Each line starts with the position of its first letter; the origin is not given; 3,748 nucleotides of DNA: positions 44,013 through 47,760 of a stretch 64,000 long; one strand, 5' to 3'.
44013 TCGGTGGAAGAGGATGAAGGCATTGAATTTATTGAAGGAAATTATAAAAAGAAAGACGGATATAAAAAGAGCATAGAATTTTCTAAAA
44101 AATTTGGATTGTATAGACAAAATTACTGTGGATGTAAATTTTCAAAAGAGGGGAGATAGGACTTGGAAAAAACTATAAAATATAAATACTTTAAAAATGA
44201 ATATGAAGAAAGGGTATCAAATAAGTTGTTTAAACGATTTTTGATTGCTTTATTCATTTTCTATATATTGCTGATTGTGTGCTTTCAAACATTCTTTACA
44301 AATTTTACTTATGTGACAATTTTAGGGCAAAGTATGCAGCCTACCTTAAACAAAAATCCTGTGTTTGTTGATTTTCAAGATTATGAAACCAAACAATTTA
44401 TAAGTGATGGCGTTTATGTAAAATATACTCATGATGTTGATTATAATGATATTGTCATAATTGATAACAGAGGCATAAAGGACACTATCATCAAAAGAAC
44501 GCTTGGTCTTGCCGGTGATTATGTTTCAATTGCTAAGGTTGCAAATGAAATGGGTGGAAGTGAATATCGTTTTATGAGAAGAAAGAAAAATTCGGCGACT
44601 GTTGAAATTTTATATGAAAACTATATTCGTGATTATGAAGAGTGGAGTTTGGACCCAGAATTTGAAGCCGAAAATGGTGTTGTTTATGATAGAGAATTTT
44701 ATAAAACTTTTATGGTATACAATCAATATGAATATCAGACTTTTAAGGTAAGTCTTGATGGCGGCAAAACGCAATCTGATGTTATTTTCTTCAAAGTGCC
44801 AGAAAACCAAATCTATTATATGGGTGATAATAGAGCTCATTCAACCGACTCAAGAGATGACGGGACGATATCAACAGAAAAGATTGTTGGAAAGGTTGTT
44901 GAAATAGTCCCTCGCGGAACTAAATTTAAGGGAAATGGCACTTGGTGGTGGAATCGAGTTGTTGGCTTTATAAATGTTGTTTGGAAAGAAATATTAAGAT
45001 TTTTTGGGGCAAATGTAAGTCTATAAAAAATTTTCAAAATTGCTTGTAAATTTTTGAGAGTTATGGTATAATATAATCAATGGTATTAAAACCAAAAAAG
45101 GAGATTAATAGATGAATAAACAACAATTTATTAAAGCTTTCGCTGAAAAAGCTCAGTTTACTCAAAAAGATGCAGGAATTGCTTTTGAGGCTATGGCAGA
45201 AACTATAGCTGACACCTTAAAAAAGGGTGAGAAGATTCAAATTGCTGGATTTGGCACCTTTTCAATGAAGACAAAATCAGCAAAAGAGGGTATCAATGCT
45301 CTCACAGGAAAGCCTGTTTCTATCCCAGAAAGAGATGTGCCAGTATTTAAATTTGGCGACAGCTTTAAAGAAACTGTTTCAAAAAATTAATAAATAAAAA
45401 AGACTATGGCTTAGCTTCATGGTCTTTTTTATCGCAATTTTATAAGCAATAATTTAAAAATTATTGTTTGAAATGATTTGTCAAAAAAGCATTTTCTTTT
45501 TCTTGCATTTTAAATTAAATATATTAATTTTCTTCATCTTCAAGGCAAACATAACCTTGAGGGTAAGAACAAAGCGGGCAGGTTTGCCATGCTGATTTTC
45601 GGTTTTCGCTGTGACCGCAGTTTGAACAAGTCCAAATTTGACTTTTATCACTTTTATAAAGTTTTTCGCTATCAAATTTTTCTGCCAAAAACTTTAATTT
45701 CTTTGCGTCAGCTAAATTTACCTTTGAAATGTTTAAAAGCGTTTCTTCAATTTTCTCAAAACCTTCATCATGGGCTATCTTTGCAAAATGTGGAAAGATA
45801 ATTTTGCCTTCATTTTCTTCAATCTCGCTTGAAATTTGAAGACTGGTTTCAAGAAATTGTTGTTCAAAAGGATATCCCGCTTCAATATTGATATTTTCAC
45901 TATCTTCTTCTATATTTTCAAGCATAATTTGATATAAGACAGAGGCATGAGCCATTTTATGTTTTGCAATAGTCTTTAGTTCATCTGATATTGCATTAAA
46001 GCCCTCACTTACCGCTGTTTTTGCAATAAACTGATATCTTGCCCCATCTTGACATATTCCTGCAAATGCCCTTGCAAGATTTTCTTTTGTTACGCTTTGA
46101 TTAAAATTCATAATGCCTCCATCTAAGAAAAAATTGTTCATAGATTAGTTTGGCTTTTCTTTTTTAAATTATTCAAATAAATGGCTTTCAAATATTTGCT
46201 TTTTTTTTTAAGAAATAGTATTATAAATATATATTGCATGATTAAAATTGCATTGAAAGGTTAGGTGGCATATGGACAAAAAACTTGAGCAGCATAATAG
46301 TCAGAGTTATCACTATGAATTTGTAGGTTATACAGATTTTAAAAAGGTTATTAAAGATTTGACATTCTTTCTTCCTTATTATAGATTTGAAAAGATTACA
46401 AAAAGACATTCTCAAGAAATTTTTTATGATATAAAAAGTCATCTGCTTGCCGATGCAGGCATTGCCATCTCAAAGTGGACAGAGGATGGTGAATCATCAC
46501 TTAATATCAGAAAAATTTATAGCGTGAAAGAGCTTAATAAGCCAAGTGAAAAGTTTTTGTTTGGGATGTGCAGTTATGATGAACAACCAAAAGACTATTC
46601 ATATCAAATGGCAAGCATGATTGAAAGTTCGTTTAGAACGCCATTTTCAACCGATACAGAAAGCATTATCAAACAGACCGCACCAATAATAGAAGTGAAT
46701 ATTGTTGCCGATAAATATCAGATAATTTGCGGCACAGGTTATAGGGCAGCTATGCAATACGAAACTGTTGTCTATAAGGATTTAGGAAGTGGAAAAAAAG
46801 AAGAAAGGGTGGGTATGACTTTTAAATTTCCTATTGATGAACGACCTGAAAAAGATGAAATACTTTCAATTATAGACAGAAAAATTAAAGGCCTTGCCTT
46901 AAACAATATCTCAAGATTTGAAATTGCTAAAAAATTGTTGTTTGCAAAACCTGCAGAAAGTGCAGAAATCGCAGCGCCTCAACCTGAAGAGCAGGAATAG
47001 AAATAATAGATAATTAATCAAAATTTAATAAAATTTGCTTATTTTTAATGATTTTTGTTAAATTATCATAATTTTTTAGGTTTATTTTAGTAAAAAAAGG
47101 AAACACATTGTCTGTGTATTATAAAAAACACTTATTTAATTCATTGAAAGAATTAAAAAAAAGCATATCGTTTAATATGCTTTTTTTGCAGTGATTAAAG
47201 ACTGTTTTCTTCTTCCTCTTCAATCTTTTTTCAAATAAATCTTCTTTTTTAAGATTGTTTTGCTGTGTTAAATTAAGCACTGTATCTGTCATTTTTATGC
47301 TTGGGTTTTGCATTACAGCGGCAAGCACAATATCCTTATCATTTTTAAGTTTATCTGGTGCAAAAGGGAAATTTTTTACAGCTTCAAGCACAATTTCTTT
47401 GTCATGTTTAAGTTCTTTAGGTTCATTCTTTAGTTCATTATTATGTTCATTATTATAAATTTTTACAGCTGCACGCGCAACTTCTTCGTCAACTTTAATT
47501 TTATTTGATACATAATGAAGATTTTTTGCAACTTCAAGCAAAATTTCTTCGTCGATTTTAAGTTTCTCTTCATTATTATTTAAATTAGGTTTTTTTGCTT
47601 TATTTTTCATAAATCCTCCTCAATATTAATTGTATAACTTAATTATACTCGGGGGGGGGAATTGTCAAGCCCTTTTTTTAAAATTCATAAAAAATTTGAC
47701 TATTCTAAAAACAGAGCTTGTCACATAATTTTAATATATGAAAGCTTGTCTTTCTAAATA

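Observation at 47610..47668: C9/G9 tract forms the spacer between perfect -35 and -10 hexamers: candidate promoter-strength phase variation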

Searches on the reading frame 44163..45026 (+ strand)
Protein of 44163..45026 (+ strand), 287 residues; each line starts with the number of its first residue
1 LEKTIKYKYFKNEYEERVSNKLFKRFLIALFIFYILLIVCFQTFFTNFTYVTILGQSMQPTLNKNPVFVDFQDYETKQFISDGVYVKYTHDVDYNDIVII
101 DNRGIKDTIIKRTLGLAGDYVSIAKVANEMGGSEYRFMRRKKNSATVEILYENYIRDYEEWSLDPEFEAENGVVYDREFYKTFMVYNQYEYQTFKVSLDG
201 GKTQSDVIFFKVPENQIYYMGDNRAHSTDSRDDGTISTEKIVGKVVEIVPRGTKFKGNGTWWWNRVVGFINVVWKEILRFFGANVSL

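Call 6: search_protein_families(library=pfam, proteins=[window:44163-45026:+], max_evalue=0.01)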
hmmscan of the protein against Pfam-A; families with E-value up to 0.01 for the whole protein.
window:44163-45026:+ (287 aa): 1 family
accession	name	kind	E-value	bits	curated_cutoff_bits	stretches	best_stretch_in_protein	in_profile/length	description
PF10502.14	Peptidase_S26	-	5.2e-22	79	22.9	1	30-247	6-165/168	Signal peptidase, peptidase S26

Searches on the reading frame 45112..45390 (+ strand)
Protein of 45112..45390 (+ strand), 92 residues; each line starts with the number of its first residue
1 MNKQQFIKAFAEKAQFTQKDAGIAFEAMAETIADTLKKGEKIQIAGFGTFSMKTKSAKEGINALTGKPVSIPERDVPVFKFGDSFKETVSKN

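Call 23: find_encoding_contigs(protein=window:45112-45390:+, flank=3500, max_places=10)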
Protein window:45112-45390:+ (92 aa): 7 contigs read that carry it; 4 places shown.
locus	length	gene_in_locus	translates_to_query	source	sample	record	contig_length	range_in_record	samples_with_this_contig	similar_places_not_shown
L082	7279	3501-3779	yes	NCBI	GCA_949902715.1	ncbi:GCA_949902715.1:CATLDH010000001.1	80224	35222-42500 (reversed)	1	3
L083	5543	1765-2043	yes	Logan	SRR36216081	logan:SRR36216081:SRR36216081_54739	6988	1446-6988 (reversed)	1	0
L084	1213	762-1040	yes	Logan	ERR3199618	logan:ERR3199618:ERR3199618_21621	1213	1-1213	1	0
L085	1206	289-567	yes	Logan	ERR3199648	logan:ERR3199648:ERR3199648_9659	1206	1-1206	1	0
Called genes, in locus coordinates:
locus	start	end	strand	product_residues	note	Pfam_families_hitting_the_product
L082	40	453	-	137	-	-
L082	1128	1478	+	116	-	PF12840:HTH_20 (faint), PF01022:HTH_5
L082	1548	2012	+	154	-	-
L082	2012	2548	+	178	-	PF02677:QueH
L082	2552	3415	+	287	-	PF10502:Peptidase_S26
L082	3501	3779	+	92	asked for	PF00216:Bac_DNA_binding, PF14908:HU-CCDC81_euk_1 (weak), PF18291:HU-HIG (weak)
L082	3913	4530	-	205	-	PF02915:Rubrerythrin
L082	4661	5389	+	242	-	-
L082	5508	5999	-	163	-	PF13475:DUF4116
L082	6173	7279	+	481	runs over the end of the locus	PF07690:MFS_1, PF13347:MFS_2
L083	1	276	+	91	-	?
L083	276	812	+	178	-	PF02677:QueH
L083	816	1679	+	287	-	PF10502:Peptidase_S26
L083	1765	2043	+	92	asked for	PF00216:Bac_DNA_binding, PF14908:HU-CCDC81_euk_1 (weak), PF18291:HU-HIG (weak)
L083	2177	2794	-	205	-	PF02915:Rubrerythrin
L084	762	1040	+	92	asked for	PF00216:Bac_DNA_binding, PF14908:HU-CCDC81_euk_1 (weak), PF18291:HU-HIG (weak)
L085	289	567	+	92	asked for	PF00216:Bac_DNA_binding, PF14908:HU-CCDC81_euk_1 (weak), PF18291:HU-HIG (weak)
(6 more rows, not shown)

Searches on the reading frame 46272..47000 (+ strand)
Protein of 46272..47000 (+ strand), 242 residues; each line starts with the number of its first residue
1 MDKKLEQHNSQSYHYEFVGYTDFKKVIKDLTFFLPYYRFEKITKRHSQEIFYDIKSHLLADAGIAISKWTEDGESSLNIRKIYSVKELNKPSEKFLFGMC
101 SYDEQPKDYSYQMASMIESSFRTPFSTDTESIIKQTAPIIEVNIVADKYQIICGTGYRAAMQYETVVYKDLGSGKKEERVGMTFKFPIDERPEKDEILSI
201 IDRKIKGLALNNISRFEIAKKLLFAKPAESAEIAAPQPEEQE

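Call 6: search_protein_families(library=pfam, proteins=[window:46272-47000:+], max_evalue=0.01)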
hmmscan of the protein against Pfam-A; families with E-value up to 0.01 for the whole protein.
window:46272-47000:+ (242 aa): 0 families

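Call 24: find_encoding_contigs(protein=window:46272-47000:+, flank=2500, max_places=10)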
Protein window:46272-47000:+ (242 aa): 5 contigs read that carry it; 3 places shown.
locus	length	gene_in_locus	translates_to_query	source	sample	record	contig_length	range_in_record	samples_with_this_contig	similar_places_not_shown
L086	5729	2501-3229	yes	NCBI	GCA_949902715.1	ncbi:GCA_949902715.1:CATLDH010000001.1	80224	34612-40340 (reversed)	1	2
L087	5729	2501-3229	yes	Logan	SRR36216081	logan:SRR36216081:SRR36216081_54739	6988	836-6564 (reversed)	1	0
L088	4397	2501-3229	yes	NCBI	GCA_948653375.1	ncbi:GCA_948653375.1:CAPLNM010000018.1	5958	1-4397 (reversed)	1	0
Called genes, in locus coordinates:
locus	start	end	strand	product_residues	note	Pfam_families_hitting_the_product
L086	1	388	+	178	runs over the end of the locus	PF02677:QueH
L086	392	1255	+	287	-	PF10502:Peptidase_S26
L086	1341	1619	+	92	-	PF00216:Bac_DNA_binding, PF14908:HU-CCDC81_euk_1 (weak), PF18291:HU-HIG (weak)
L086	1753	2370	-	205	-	PF02915:Rubrerythrin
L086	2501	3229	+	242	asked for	-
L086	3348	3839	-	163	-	PF13475:DUF4116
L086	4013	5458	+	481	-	PF07690:MFS_1, PF13347:MFS_2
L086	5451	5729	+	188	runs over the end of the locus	-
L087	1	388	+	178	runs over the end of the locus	PF02677:QueH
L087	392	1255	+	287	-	PF10502:Peptidase_S26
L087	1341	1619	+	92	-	PF00216:Bac_DNA_binding, PF14908:HU-CCDC81_euk_1 (weak), PF18291:HU-HIG (weak)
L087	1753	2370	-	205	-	PF02915:Rubrerythrin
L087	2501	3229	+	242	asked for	-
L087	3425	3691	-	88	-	PF13475:DUF4116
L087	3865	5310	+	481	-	PF07690:MFS_1, PF13347:MFS_2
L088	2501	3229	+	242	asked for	-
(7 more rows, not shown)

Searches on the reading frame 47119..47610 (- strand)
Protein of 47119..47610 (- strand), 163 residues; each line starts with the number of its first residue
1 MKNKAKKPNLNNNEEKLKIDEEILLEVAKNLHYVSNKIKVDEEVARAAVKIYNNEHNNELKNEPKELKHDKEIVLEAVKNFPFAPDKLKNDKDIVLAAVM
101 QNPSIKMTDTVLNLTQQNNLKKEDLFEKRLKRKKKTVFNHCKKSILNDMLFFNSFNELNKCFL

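Call 6: search_protein_families(library=pfam, proteins=[window:47119-47610:-], max_evalue=0.01)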
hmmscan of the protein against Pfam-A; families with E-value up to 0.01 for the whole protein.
window:47119-47610:- (163 aa): 1 family
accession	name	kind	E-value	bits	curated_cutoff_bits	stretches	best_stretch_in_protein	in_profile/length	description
PF13475.11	DUF4116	-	3.5e-18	65.3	24.9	3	81-104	16-39/49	Domain of unknown function (DUF4116)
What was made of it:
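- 47119..47610 (-): DUF4116-repeat ORF (163 aa as called). In this allele the last ~37 aa are a frameshifted tail. Pfam PF13475, E=3.5e-18 (call 6).
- Checked: The downstream ORF (47610..47119, minus strand) matches Pfam DUF4116 (PF13475, E=3.5e-18, call 6).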

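Call 8: find_encoding_contigs(protein=window:47119-47610:-, flank=3000, max_places=10)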
Protein window:47119-47610:- (163 aa): 4 contigs read that carry it; 2 places shown.
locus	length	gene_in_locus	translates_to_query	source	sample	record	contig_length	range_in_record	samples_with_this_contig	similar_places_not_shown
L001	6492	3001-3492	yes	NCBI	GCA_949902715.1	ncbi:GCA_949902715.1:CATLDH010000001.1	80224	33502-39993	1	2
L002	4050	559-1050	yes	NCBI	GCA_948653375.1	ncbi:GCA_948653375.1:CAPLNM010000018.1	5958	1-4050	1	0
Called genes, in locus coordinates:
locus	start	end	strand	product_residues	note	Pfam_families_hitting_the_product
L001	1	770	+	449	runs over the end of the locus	-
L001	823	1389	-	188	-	-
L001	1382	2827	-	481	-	PF07690:MFS_1, PF13347:MFS_2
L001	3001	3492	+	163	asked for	PF13475:DUF4116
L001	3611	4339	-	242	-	-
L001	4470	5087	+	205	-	PF02915:Rubrerythrin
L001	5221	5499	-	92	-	PF00216:Bac_DNA_binding, PF14908:HU-CCDC81_euk_1 (weak), PF18291:HU-HIG (weak)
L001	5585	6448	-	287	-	PF10502:Peptidase_S26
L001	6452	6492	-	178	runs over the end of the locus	PF02677:QueH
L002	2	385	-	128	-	?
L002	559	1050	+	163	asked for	PF13475:DUF4116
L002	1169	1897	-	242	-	-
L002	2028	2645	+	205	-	PF02915:Rubrerythrin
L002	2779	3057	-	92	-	PF00216:Bac_DNA_binding, PF14908:HU-CCDC81_euk_1 (weak), PF18291:HU-HIG (weak)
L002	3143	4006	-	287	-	PF10502:Peptidase_S26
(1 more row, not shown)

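Call 18: find_homologous_proteins(query=window:47119-47610:-, max_evalue=0.001)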
Query window:47119-47610:- (163 aa): 4 proteins with E <= 0.001 among 93 candidates.
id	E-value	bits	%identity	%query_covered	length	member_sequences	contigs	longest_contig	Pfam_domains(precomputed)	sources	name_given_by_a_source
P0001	1.2e-94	332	100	100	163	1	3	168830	PF13475.12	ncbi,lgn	-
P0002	1.3e-12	66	39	55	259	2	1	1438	PF13475.12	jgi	-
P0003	3.1e-9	55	40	52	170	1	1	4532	PF13475.12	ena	-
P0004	5.1e-5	41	33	55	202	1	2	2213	PF13475.12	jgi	jgi:hypothetical protein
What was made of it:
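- Only 3 distant homologues were found among 5.8 billion proteins (call 18).
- Tried and rejected: Only 3 distant ones were found (call 18).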

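Call 37: find_encoding_contigs(protein=P0003, flank=1500, max_places=4)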
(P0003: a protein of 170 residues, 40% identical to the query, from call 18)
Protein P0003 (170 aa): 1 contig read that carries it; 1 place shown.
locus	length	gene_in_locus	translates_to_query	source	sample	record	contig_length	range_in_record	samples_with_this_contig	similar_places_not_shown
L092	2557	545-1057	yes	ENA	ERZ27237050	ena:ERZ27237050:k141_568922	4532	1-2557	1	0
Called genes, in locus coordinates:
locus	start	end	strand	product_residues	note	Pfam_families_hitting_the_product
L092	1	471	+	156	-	?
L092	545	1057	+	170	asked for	PF13475:DUF4116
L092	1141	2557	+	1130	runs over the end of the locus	?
